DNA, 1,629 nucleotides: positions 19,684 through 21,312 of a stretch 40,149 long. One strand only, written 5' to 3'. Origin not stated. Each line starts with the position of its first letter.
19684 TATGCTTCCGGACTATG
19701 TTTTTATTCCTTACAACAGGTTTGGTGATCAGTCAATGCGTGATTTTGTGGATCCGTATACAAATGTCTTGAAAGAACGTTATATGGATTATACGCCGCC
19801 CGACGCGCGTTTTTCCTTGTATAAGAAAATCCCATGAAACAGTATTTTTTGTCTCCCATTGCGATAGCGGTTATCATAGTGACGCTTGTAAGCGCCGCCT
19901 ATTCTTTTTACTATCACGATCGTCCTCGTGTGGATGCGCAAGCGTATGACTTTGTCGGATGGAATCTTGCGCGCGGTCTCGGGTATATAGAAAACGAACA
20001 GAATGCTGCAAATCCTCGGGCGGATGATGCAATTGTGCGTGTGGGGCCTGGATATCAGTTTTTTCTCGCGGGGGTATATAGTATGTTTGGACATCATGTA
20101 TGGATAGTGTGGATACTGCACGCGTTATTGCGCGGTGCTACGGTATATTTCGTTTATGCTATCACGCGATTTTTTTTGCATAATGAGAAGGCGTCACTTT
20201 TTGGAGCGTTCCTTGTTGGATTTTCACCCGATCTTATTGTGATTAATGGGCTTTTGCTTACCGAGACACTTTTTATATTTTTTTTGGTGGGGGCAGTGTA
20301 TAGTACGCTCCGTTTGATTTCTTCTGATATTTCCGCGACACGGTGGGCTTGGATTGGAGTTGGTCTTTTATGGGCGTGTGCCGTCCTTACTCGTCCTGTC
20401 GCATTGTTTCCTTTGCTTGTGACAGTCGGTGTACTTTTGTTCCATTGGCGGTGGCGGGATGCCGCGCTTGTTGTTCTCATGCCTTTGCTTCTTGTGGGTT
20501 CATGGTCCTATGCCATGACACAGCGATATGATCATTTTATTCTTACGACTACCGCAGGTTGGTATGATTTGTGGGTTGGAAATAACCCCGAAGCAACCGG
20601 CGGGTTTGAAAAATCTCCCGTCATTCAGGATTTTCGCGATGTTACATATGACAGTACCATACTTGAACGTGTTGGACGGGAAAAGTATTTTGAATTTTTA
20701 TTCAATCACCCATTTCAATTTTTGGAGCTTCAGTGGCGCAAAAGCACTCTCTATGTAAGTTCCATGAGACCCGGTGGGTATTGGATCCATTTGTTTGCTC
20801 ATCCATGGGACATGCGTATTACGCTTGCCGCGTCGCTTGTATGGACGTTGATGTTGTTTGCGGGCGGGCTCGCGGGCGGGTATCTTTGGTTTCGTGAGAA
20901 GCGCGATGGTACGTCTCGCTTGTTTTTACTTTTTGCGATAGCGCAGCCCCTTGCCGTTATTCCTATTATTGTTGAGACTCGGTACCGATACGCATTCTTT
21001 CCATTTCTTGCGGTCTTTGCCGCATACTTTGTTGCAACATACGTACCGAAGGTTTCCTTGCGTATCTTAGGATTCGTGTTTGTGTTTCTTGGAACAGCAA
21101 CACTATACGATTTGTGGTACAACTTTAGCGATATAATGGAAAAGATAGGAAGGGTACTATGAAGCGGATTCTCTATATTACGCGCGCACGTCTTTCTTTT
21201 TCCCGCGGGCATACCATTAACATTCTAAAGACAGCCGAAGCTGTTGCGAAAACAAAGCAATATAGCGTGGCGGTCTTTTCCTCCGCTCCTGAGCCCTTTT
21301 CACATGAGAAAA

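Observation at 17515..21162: Dpm1-like GT2 plus two PMT/ArnT-like GT-C enzymes: a lipid-linked-monosaccharide glycosylation module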

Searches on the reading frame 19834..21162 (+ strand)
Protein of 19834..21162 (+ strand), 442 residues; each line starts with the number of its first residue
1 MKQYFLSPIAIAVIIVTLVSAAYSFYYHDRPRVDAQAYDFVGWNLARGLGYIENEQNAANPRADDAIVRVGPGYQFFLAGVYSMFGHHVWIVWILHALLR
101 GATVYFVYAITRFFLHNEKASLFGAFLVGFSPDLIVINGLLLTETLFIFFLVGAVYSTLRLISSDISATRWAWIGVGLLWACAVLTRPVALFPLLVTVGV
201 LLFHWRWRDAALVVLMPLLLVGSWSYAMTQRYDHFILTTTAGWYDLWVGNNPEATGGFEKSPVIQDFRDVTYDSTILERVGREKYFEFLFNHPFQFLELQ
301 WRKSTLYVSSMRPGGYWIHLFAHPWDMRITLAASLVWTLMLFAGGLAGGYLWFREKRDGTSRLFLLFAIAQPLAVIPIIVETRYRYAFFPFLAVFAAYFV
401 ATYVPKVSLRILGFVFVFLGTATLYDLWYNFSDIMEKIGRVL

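Call 4: search_protein_families(library=pfam, proteins=[window:19834-21162:+], max_evalue=0.01)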
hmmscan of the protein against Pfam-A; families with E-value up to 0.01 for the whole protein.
window:19834-21162:+ (442 aa): 2 families
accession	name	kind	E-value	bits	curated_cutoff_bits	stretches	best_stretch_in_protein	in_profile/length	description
PF13231.12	PMT_2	-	1.2e-09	39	26.1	1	71-215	3-145/160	Dolichyl-phosphate-mannose-protein mannosyltransferase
PF02366.24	PMT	-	1.4e-06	28.5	22.7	1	82-205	75-200/245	Dolichyl-phosphate-mannose-protein mannosyltransferase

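Call 5: search_protein_families(library=ncbifam, proteins=[window:19834-21162:+], max_evalue=0.01)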
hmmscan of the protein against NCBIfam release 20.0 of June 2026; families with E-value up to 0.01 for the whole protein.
window:19834-21162:+ (442 aa): 1 family
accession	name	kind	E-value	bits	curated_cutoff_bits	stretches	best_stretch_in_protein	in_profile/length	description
NF046093.1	AZOBR_p60025_fam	subfamily_domain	1.8e-08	33.9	150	1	77-216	99-226/232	AZOBR_p60025 family cell surface glycopolymer formation protein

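Call 17: search_solved_structures(query=window:19834-21162:+, max_evalue=10, show_alignments=2)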
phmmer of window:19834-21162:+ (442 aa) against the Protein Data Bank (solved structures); distinct sequences matched with E-value up to 10: 1.
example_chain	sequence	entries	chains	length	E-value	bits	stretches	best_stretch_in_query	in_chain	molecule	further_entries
1bbh_A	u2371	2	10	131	1.5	10.6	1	36-66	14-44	CYTOCHROME C'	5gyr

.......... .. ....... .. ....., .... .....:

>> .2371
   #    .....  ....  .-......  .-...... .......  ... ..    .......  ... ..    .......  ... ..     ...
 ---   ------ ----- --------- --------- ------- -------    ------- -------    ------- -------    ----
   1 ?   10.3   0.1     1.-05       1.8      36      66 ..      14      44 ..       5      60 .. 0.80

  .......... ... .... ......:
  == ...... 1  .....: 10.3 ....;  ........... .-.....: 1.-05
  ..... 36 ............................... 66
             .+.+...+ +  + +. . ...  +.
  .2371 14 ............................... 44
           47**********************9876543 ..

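Call 20: find_homologous_proteins(query=window:19834-21162:+)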
Query window:19834-21162:+ (442 aa): 189 proteins with E <= 0.001 among 8000 candidates; the best 120 are listed.
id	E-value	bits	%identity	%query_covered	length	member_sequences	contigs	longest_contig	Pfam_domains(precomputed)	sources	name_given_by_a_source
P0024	2.3e-294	994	100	100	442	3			PF02366.25,PF13231.13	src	-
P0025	3.9e-259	878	87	100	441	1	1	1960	PF02366.25,PF13231.13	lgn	-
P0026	1.8e-246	836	81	100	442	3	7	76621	PF02366.25,PF13231.13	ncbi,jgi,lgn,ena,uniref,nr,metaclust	ncbi:MAG: hypothetical protein A3J54_02070 [Candidatus Ryanbacteria bacterium RIFCSPHIGHO2_02_FULL_4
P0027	4.0e-188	644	64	100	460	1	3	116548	PF13231.13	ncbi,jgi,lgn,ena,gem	-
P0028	6.9e-180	617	63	100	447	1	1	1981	-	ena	-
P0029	3.7e-174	598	61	100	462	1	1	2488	PF13231.13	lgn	-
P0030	1.3e-172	593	60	98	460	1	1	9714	PF13231.13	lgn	-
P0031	1.0e-162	560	58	100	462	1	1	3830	-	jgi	jgi:4-amino-4-deoxy-L-arabinose transferase-like glycosyltransferase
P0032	2.6e-144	499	52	100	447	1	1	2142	PF13231.13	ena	-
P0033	4.4e-143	495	56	98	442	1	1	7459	PF13231.13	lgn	-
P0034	2.0e-142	493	54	99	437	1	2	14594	PF13231.13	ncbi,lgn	-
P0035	3.3e-140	486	57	91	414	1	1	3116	PF13231.13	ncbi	ncbi:MAG: glycosyl transferase family protein, partial [Parcubacteria group bacterium Gr01-1014_70]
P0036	1.0e-139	484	55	97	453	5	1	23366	-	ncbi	-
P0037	2.0e-139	483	54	96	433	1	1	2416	PF13231.13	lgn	-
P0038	2.6e-139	483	53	99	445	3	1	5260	PF13231.13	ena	-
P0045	2.2e-134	467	52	96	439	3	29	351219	PF13231.13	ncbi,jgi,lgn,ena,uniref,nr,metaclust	ncbi:MAG: hypothetical protein A3C80_00440 [Candidatus Ryanbacteria bacterium RIFCSPHIGHO2_02_FULL_4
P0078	7.3e-104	366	43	97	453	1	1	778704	PF13231.13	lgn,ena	-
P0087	5.0e-99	350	44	96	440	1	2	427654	PF13231.13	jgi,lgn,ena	-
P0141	3.8e-65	238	34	96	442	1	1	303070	PF13231.13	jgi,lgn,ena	-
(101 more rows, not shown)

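Call 30: search_solved_structures(query=A2, max_evalue=10, show_alignments=3)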
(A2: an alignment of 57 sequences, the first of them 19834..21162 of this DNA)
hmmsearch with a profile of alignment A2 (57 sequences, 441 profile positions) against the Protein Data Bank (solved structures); distinct sequences matched with E-value up to 10: 1.
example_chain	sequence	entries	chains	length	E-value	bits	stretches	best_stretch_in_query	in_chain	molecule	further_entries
5mg3_G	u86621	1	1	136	0.042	16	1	132-202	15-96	Protein-export membrane protein SecG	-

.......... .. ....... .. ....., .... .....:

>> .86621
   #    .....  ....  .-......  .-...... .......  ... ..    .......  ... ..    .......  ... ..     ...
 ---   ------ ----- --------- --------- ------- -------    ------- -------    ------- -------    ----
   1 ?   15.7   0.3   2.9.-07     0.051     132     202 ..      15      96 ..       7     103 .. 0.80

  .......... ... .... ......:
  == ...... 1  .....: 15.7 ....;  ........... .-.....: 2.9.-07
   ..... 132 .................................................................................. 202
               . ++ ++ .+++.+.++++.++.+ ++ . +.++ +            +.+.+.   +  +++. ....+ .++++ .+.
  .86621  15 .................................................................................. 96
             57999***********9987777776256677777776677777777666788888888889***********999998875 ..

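Call 40: predict_structure(alignment_id=A2)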
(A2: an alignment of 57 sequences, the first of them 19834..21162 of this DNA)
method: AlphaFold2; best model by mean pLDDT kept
length: 442 residues; sequences in the alignment: 57
mean_pLDDT: 94.6   pTM: 0.93
mean pLDDT of the five models: 94.6, 94.3, 93.8, 93.8, 93.7
residues with pLDDT >= 90: 386; 70-90: 51; 50-70: 5; < 50: 0
segments of 3 or more residues with pLDDT < 50: none
pLDDT, mean of each block of 10 residues (from residue 1): 85 98 93 93 97 95 90 97 98 97 98 97 98 93 95 98 78 97 97 98 97 98 97 93 94 91 92 88 97 98 96 87 94 96 98 97 98 95 95 98 84 96 96 92 90
secondary structure, 60 per line:
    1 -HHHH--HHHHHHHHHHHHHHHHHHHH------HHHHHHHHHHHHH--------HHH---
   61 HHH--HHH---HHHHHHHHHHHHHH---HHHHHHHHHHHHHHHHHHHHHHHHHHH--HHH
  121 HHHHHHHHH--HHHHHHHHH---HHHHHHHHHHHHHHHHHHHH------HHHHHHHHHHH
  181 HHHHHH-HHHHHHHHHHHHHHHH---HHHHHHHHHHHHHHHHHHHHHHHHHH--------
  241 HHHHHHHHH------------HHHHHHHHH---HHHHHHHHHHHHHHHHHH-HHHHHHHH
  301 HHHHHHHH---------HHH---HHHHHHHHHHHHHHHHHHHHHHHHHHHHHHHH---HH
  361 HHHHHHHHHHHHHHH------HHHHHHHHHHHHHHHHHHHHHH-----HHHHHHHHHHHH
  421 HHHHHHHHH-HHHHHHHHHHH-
elements in order: H2-5 H8-27 H34-46 H72-85 H89-115 H118-129 H132-140 H144-163 H170-186 H188-203 H207-232 H241-249 H262-270 H274-291 H293-308 H324-355 H359-375 H382-403 H409-429 H431-441

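Call 86: fold_search(model_id=the predicted structure, library=pdb)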
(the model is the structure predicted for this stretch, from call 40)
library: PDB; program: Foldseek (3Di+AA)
matches with E <= 10: 235; with E <= 0.001: 12
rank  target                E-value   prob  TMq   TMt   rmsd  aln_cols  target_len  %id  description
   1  9n9j_I                3.5e-05  1.00  0.50  0.34  15.3       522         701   16  Structure of a GRP94 folding intermediate engaged with a CCDC134- and FKBP11-bound secretory translocon (released 2025-11-19)
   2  6s7t_A                4.1e-05  1.00  0.47  0.31  16.7       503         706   14  Cryo-EM structure of human oligosaccharyltransferase complex OST-B (released 2019-12-18)
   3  6gxc_A                1.2e-04  1.00  0.48  0.32  15.0       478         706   13  Bacterial oligosaccharyltransferase PglB in complex with an inhibitory peptide and a reactive lipid-linked oligosaccha (released 2018-11-14)
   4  5ogl_A                1.6e-04  1.00  0.49  0.32  14.9       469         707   13  Structure of bacterial oligosaccharyltransferase PglB in complex with an acceptor peptide and an lipid-linked oligosac (released 2017-10-25)
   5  8b6l_I                1.6e-04  1.00  0.49  0.33  15.8       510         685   14  Subtomogram average of the human Sec61-TRAP-OSTA-translocon (released 2022-12-07)
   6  5f15                  1.7e-04  1.00  0.52  0.44   8.1       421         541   16  Crystal Structure of ArnT from Cupriavidus metallidurans bound to Undecaprenyl phosphate (released 2016-02-17)
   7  8pn9_A                2.9e-04  1.00  0.48  0.34  12.4       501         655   13  Structure of human oligosaccharyltransferase OST-A complex bound to NGI-1 (released 2024-05-08)
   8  9i5k_A                7.0e-04  1.00  0.50  0.45  12.2       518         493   14  Structure of the Chaetomium thermophilum Pmt4 homodimer (C2 symmetry) (released 2025-12-24)
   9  8agc_A                7.0e-04  1.00  0.49  0.33  15.3       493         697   13  Structure of yeast oligosaccharylransferase complex with lipid-linked oligosaccharide and non-acceptor peptide bound (released 2022-12-07)
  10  5ezm                  7.3e-04  1.00  0.41  0.35  15.2       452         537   14  Crystal Structure of ArnT from Cupriavidus metallidurans in the apo state (released 2016-02-17)
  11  8agb_A                7.9e-04  1.00  0.48  0.35  15.7       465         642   12  Structure of yeast oligosaccharylransferase complex with lipid-linked oligosaccharide bound (released 2022-12-07)
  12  6s7o_A                9.2e-04  1.00  0.47  0.34  15.2       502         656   15  Cryo-EM structure of human oligosaccharyltransferase complex OST-A (released 2019-12-18)
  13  7oci_F                1.2e-03  1.00  0.44  0.32  13.2       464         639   13  Cryo-EM structure of yeast Ost6p containing oligosaccharyltransferase complex (released 2022-02-16)
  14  9dlh                  1.7e-03  1.00  0.48  0.37   8.4       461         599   14  donor substrate analog-bound AftB (released 2025-06-25)
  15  8age_A                2.1e-03  1.00  0.47  0.34  12.6       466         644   13  Structure of yeast oligosaccharylransferase complex with acceptor peptide bound (released 2022-12-07)
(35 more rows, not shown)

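Call 88: find_encoding_contigs(protein=P0045, flank=5000, max_places=1)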
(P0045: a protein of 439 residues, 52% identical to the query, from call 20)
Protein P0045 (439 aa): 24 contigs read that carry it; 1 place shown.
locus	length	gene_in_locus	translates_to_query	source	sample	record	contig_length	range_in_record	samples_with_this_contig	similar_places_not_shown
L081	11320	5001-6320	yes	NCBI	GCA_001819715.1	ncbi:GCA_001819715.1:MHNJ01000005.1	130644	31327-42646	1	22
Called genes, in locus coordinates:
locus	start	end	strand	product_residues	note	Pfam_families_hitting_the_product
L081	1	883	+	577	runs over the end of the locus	-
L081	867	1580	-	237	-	PF00535:Glycos_transf_2, PF13641:Glyco_tranf_2_3 (weak)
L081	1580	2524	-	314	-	PF01073:3Beta_HSD, PF01370:Epimerase, PF02719:Polysacc_synt_2, PF04321:RmlD_sub_bind, PF16363:GDP_Man_Dehyd, PF07993:NAD_binding_4, PF02719:Polysacc_synt_2 (weak)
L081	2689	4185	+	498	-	PF13231:PMT_2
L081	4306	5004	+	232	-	PF00535:Glycos_transf_2, PF10111:Glyco_tranf_2_2, PF13641:Glyco_tranf_2_3 (weak)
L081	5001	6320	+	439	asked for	PF13231:PMT_2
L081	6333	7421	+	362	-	PF13439:Glyco_transf_4 (weak), PF00534:Glycos_transf_1, PF13692:Glyco_trans_1_4, PF13524:Glyco_trans_1_2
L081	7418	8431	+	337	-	PF13692:Glyco_trans_1_4, PF13524:Glyco_trans_1_2, PF00534:Glycos_transf_1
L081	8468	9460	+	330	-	PF01073:3Beta_HSD, PF01370:Epimerase, PF02719:Polysacc_synt_2, PF04321:RmlD_sub_bind, PF05368:NmrA (weak), PF13460:NAD_binding_10, PF16363:GDP_Man_Dehyd, PF07993:NAD_binding_4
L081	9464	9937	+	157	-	PF00908:dTDP_sugar_isom, PF05523:FdtA (weak), PF14667:Polysacc_synt_C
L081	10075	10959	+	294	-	PF01370:Epimerase, PF02719:Polysacc_synt_2, PF04321:RmlD_sub_bind, PF16363:GDP_Man_Dehyd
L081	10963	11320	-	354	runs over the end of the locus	PF01266:DAO, PF13450:NAD_binding_8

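Call 89: find_encoding_contigs(protein=P0078, flank=5000, max_places=1)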
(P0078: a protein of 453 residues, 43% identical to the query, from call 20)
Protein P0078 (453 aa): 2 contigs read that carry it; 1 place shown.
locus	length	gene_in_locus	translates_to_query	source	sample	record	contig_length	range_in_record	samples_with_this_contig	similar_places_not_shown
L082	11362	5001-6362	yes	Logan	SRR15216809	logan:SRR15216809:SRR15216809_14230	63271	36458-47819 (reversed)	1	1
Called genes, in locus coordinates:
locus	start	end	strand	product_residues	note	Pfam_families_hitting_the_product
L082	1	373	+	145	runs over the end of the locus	PF04138:GtrA_DPMS_TM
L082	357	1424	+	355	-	PF00534:Glycos_transf_1, PF13692:Glyco_trans_1_4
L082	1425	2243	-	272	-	PF01066:CDP-OH_P_transf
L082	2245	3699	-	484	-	PF01139:RtcB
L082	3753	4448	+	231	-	PF00535:Glycos_transf_2, PF13641:Glyco_tranf_2_3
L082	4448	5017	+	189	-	PF05148:Methyltransf_8 (weak), PF13489:Methyltransf_23, PF13847:Methyltransf_31 (weak), PF08241:Methyltransf_11, PF13649:Methyltransf_25 (weak), PF08242:Methyltransf_12 (weak)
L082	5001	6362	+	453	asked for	PF13231:PMT_2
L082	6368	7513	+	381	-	PF13439:Glyco_transf_4 (weak), PF00534:Glycos_transf_1, PF13692:Glyco_trans_1_4, PF13524:Glyco_trans_1_2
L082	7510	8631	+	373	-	PF00534:Glycos_transf_1, PF13692:Glyco_trans_1_4, PF13524:Glyco_trans_1_2 (weak)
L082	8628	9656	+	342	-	PF13692:Glyco_trans_1_4, PF00534:Glycos_transf_1, PF13524:Glyco_trans_1_2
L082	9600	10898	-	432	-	PF01943:Polysacc_synt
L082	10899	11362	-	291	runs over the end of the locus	PF01209:Ubie_methyltran (weak), PF13489:Methyltransf_23, PF07021:MetW, PF13847:Methyltransf_31, PF08241:Methyltransf_11, PF08242:Methyltransf_12, PF13649:Methyltransf_25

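Call 90: find_encoding_contigs(protein=P0141, flank=5000, max_places=1)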
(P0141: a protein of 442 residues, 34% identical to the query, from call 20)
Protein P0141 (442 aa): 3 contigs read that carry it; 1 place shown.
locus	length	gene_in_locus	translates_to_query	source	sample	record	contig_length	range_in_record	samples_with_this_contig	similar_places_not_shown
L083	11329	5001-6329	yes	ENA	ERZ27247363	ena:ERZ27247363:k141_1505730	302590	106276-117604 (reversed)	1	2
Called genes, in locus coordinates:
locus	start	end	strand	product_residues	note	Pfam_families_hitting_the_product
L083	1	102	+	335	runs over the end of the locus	PF01408:GFO_IDH_MocA, PF02894:GFO_IDH_MocA_C, PF22725:GFO_IDH_MocA_C3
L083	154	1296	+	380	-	-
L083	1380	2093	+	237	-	PF05050:Methyltransf_21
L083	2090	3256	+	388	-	PF00534:Glycos_transf_1, PF13692:Glyco_trans_1_4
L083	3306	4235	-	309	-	PF01073:3Beta_HSD (faint), PF01370:Epimerase, PF02719:Polysacc_synt_2 (faint), PF16363:GDP_Man_Dehyd, PF13460:NAD_binding_10 (weak)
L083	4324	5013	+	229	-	PF00535:Glycos_transf_2, PF10111:Glyco_tranf_2_2, PF13641:Glyco_tranf_2_3 (weak)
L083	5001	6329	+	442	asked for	PF13231:PMT_2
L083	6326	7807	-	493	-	PF13231:PMT_2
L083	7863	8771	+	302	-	PF13489:Methyltransf_23, PF01209:Ubie_methyltran (weak), PF07021:MetW, PF13847:Methyltransf_31, PF08241:Methyltransf_11, PF08242:Methyltransf_12, PF13649:Methyltransf_25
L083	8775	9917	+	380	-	PF13439:Glyco_transf_4 (weak), PF00534:Glycos_transf_1, PF13692:Glyco_trans_1_4, PF13524:Glyco_trans_1_2 (weak)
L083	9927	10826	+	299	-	PF01073:3Beta_HSD, PF01370:Epimerase, PF04321:RmlD_sub_bind (weak), PF13460:NAD_binding_10 (weak)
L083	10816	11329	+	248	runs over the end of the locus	PF00535:Glycos_transf_2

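Call 91: find_encoding_contigs(protein=P0087, flank=5000, max_places=1)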
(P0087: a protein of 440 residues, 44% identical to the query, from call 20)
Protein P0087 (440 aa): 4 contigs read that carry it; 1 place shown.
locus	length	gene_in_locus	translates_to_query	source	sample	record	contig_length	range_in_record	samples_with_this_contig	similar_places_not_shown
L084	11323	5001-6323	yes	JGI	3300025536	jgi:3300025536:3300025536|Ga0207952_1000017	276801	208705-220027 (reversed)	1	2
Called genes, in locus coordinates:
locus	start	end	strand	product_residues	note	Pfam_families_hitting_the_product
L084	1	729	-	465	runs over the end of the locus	PF01139:RtcB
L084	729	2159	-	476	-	PF01139:RtcB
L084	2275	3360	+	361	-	PF13439:Glyco_transf_4 (weak), PF00534:Glycos_transf_1, PF13692:Glyco_trans_1_4, PF13524:Glyco_trans_1_2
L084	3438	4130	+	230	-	PF00535:Glycos_transf_2, PF10111:Glyco_tranf_2_2, PF13641:Glyco_tranf_2_3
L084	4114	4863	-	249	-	PF05575:V_cholerae_RfbT (weak), PF05050:Methyltransf_21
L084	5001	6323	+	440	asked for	PF13231:PMT_2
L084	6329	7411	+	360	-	PF13439:Glyco_transf_4, PF00534:Glycos_transf_1, PF13692:Glyco_trans_1_4, PF13524:Glyco_trans_1_2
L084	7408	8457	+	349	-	PF13692:Glyco_trans_1_4, PF00534:Glycos_transf_1, PF13524:Glyco_trans_1_2 (weak)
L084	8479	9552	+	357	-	PF01370:Epimerase, PF04321:RmlD_sub_bind, PF16363:GDP_Man_Dehyd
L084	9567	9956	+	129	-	-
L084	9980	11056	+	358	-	PF01041:DegT_DnrJ_EryC1, PF00266:Aminotran_5, PF00155:Aminotran_1_2 (weak)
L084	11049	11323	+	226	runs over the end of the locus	PF00535:Glycos_transf_2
